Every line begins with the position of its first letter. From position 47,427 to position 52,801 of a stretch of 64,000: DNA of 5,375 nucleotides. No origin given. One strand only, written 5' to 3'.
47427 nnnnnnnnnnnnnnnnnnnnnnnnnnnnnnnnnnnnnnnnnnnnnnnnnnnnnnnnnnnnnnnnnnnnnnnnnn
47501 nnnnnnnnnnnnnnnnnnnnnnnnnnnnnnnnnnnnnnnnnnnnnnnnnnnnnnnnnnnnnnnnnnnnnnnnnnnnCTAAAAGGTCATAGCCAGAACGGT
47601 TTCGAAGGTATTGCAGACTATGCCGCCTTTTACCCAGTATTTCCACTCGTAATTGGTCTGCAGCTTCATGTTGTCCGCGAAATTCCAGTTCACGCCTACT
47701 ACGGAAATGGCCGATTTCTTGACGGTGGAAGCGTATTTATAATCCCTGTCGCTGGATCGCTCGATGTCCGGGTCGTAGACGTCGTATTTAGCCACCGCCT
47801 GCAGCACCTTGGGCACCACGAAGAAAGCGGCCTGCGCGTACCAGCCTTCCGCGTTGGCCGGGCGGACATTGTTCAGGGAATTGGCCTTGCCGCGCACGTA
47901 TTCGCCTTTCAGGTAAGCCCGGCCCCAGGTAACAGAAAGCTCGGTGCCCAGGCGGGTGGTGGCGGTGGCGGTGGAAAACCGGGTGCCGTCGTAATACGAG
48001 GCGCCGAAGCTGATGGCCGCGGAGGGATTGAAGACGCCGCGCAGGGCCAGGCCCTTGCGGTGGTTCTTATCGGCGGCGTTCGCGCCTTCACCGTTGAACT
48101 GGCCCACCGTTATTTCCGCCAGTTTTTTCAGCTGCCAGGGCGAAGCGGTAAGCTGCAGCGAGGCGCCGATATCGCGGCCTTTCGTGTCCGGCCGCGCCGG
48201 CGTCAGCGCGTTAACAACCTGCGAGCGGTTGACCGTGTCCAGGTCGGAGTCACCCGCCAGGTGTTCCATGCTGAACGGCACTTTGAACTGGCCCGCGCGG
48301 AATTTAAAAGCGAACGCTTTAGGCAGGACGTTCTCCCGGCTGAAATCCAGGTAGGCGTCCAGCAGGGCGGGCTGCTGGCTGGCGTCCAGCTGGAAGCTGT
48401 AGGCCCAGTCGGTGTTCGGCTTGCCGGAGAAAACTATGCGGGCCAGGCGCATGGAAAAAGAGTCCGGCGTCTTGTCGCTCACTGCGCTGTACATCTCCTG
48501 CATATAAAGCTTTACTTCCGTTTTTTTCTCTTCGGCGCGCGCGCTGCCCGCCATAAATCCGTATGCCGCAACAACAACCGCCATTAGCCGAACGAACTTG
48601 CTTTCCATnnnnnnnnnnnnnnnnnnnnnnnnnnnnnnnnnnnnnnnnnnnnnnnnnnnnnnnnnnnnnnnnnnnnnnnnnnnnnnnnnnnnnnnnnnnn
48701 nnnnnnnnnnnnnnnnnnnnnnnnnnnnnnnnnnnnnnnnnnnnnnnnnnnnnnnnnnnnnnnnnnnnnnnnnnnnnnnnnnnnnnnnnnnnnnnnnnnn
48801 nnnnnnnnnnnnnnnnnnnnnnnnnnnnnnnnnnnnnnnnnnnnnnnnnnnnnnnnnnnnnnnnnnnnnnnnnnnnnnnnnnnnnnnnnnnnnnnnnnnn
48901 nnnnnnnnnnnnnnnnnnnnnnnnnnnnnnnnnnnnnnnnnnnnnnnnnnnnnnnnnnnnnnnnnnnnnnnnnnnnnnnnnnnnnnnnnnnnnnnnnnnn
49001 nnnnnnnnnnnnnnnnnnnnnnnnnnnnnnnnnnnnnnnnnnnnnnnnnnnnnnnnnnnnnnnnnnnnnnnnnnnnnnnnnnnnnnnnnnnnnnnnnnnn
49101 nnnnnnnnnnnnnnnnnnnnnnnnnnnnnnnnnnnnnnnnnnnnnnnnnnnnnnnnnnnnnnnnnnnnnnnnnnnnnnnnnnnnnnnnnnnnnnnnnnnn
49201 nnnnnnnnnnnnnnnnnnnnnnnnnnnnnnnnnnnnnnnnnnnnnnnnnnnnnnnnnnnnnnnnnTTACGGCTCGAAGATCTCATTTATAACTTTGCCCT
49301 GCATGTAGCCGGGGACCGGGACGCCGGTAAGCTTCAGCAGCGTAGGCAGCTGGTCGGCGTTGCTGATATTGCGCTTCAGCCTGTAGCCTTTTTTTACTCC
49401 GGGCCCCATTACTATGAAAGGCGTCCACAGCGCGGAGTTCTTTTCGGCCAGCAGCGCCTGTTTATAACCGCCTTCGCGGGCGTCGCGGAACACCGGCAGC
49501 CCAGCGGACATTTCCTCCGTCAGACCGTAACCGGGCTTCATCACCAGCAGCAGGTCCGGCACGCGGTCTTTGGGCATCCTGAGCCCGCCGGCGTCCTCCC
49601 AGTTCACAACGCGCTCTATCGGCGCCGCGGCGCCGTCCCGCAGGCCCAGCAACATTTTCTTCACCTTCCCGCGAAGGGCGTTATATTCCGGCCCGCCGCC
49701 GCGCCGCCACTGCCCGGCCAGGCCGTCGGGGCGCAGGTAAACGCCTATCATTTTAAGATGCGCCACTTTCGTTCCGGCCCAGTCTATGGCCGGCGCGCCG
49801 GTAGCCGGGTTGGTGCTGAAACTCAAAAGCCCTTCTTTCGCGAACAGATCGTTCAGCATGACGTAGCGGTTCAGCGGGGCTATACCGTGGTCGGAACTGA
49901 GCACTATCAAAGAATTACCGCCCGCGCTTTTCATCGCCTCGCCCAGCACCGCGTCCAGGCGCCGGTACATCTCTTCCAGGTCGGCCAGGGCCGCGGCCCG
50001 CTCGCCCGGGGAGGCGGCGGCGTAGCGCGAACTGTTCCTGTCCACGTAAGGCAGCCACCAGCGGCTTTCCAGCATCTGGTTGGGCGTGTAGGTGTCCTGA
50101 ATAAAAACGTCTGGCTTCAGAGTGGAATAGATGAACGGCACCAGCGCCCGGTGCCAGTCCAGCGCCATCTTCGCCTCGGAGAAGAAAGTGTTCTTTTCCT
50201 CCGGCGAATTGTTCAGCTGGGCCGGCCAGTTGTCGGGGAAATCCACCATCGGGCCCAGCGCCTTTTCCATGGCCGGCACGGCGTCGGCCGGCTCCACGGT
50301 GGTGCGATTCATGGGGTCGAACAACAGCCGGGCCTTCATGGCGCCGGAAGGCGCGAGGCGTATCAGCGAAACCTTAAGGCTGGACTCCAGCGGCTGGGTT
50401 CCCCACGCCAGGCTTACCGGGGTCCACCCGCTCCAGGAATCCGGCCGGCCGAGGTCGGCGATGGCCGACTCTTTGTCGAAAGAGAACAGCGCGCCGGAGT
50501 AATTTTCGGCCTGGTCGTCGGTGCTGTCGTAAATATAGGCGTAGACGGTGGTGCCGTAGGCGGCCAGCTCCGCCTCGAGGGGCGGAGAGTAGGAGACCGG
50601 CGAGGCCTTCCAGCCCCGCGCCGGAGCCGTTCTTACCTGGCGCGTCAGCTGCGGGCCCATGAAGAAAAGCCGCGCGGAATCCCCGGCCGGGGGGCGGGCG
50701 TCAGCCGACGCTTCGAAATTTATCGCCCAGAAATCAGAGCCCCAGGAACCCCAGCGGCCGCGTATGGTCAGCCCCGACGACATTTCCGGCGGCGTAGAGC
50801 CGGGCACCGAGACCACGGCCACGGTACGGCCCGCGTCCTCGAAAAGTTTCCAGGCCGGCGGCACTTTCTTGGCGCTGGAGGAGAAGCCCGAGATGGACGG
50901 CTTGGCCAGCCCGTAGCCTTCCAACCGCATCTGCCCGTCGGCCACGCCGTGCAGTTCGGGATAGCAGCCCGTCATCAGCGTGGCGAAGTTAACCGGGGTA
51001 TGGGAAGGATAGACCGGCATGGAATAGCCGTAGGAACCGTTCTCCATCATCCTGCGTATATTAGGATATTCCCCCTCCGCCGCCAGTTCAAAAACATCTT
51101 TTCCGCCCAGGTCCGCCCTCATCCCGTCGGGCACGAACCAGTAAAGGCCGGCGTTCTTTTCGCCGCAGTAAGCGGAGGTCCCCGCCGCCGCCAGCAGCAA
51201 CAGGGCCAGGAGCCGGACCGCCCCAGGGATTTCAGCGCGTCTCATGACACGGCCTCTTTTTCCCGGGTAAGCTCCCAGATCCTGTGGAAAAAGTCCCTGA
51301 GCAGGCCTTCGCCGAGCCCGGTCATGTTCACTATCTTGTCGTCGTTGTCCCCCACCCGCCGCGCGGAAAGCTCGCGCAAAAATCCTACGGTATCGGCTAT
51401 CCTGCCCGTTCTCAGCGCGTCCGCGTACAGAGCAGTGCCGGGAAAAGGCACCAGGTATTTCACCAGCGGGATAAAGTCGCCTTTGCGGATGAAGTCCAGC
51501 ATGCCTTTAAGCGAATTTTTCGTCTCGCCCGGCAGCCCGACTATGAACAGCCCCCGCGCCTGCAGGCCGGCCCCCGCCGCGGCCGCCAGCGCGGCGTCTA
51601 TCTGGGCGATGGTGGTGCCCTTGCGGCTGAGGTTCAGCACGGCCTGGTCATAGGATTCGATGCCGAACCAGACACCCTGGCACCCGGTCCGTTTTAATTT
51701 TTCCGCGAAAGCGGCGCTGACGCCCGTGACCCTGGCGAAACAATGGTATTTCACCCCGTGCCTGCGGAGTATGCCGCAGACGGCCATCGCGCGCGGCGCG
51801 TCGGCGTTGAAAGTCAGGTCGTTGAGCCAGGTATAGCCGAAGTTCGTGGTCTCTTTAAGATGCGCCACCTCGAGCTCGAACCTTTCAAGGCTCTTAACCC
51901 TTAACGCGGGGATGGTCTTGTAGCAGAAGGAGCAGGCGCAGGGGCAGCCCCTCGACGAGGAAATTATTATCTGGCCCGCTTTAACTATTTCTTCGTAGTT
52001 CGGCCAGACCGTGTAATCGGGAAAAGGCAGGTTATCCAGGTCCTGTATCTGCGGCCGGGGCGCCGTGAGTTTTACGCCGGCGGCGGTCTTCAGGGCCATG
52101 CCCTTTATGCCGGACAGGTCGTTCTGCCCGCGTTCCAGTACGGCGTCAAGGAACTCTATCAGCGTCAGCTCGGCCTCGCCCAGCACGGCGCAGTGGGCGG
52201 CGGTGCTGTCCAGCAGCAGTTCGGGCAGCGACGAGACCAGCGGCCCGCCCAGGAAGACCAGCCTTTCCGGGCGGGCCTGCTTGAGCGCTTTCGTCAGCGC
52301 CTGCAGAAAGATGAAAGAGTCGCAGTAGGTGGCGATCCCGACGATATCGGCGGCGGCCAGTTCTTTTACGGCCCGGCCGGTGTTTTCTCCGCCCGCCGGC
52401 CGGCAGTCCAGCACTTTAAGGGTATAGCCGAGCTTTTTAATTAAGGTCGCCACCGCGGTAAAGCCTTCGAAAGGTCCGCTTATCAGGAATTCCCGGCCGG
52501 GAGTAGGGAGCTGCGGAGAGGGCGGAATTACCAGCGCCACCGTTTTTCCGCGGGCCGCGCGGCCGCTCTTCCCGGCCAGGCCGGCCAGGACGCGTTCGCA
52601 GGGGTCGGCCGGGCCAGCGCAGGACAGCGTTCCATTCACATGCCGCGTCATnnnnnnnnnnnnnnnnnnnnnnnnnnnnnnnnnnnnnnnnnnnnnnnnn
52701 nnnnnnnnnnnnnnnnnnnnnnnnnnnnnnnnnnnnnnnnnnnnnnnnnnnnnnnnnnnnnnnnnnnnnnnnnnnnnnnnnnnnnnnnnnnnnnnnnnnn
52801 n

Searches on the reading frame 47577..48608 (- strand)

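Call 6: search_protein_families(library=ncbifam, proteins=[window:47577-48608:-], max_evalue=0.001)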
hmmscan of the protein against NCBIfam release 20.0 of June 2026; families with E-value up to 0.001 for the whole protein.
window:47577-48608:- (343 aa): 1 family
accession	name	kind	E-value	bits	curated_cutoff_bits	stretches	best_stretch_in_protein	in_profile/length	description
NF040900.1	porin_ExtI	equivalog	5.3e-05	22.2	150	0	75-186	108-208/403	selenite/tellurite reduction operon porin ExtI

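Call 7: search_protein_families(library=pfam, proteins=[window:47577-48608:-], max_evalue=0.001)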
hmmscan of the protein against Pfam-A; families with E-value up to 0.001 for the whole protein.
window:47577-48608:- (343 aa): 1 family
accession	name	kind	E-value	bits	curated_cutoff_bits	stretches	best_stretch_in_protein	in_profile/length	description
PF07396.17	Porin_O_P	-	1.3e-21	77.7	20.9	2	50-207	26-181/370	Phosphate-selective porin O and P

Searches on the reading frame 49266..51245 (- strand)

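Call 6: search_protein_families(library=ncbifam, proteins=[window:49266-51245:-], max_evalue=0.001)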
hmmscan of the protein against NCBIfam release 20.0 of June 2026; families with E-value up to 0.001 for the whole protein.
window:49266-51245:- (659 aa): 1 family
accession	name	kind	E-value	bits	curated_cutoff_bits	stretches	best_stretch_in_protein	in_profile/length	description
NF042991.1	alk_phos_PafA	equivalog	0.00055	18.5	650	0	608-658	505-554/554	alkaline phosphatase PafA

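Call 7: search_protein_families(library=pfam, proteins=[window:49266-51245:-], max_evalue=0.001)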
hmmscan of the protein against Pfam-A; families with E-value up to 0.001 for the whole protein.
window:49266-51245:- (659 aa): 2 families
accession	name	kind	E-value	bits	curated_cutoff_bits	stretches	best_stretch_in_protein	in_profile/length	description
PF01663.27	Phosphodiest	-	2.8e-25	90.1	23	2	38-157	5-119/342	Type I phosphodiesterase / nucleotide pyrophosphatase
PF16347.10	SGSH_C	-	0.00023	21.8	29.3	1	605-657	15-68/154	N-sulphoglucosamine sulphohydrolase, C-terminal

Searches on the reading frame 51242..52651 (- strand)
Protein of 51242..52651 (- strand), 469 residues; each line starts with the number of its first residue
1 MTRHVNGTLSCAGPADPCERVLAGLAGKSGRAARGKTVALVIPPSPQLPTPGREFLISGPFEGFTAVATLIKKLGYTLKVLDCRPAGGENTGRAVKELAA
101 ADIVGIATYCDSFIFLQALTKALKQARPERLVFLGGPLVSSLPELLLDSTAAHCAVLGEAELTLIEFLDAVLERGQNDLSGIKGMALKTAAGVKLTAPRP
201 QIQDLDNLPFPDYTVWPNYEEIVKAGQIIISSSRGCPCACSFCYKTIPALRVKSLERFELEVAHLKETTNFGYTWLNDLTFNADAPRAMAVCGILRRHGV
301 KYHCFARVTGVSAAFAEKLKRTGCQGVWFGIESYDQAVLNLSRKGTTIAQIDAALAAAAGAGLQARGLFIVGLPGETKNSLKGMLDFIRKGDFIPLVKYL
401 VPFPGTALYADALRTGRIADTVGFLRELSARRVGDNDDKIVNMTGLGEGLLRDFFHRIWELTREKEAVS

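Call 6: search_protein_families(library=ncbifam, proteins=[window:51242-52651:-], max_evalue=0.001)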
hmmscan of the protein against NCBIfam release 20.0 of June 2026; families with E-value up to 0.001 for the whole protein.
window:51242-52651:- (469 aa): 17 families
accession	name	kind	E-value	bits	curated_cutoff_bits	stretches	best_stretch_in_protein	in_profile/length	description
NF050148.1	rSAM_ApyD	equivalog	3.1e-40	138.2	750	1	100-441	74-419/645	RiPP biosynthesis radical SAM protein ApyD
TIGR03471.1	HpnJ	equivalog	8.4e-33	113.9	577.6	1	98-420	66-395/472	hopanoid biosynthesis associated radical SAM protein HpnJ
TIGR04479.1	bcpD_PhpK_rSAM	subfamily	2.8e-28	98.6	600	1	102-390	112-408/504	PhpK family radical SAM P-methyltransferase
TIGR02026.1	BchE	equivalog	7.8e-24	84.4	481.35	1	62-418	23-393/497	magnesium-protoporphyrin IX monomethyl ester anaerobic oxidative cyclase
TIGR04014.1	B12_SAM_MJ_0865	equivalog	1.1e-23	83.8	360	1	100-417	38-363/434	methyl-coenzyme M reductase glutamine C-methyltransferase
TIGR03975.1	rSAM_ocin_1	subfamily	5.2e-22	78.1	281.85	1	100-390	128-429/606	RiPP maturation radical SAM C-methyltransferase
TIGR04072.2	rSAM_ladder_B12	equivalog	1.4e-20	73.4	360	1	117-421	87-381/443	lipid biosynthesis B12-binding/radical SAM protein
TIGR04013.1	B12_SAM_MJ_1487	hypoth_equivalog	9.7e-18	64.2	251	2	106-245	46-169/382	TIGR04013 family B12-binding domain/radical SAM domain-containing protein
NF038361.1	rSAM_Sden_1168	equivalog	1.5e-16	60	575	1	101-423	141-484/560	Sden_1168 family B12-binding radical SAM P-methyltransferase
NF033712.0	B12_rSAM_KedN5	subfamily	2.9e-16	58.8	700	1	99-245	61-213/624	KedN5 family methylcobalamin-dependent radical SAM C-methyltransferase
NF033070.1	rSAM_AprD4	equivalog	6.6e-16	58.2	500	1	220-419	189-397/456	AprD4 family radical SAM diol-dehydratase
TIGR04385.1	B12_rSAM_cofa1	equivalog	2.9e-14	53.1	450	1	112-388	81-361/438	B12 lower ligand biosynthesis radical SAM protein BzaD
TIGR04367.1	HpnR_B12_rSAM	equivalog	1.3e-13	50.4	650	1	58-410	20-371/490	hopanoid C-3 methylase HpnR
NF040546.1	rSAM_CUAEP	equivalog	7.6e-13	48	500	1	95-398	42-348/468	CUAEP/CCAEP-tail radical SAM (seleno)protein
TIGR04295.1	B12_rSAM_oligo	hypoth_equivalog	6.9e-07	28.3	400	1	120-340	94-310/422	TIGR04295 family B12-binding domain-containing radical SAM protein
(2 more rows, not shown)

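Call 7: search_protein_families(library=pfam, proteins=[window:51242-52651:-], max_evalue=0.001)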
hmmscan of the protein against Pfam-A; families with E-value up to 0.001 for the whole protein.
window:51242-52651:- (469 aa): 2 families
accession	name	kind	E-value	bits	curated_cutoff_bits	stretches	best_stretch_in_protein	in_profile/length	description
PF04055.27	Radical_SAM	-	3.9e-14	53.6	29.5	1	230-388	1-166/166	Radical SAM superfamily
PF02310.24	B12-binding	-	9.5e-12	45.3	32.1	1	63-167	16-120/121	B12 binding domain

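Call 35: search_protein_families(library=padloc, proteins=[window:51242-52651:-], max_evalue=0.001)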
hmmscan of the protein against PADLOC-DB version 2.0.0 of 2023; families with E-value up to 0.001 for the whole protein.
window:51242-52651:- (469 aa): 1 family
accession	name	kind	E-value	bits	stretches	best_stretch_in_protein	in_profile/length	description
PDLC04689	PDC-M51A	-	3.8e-09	33.9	1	95-393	65-354/420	-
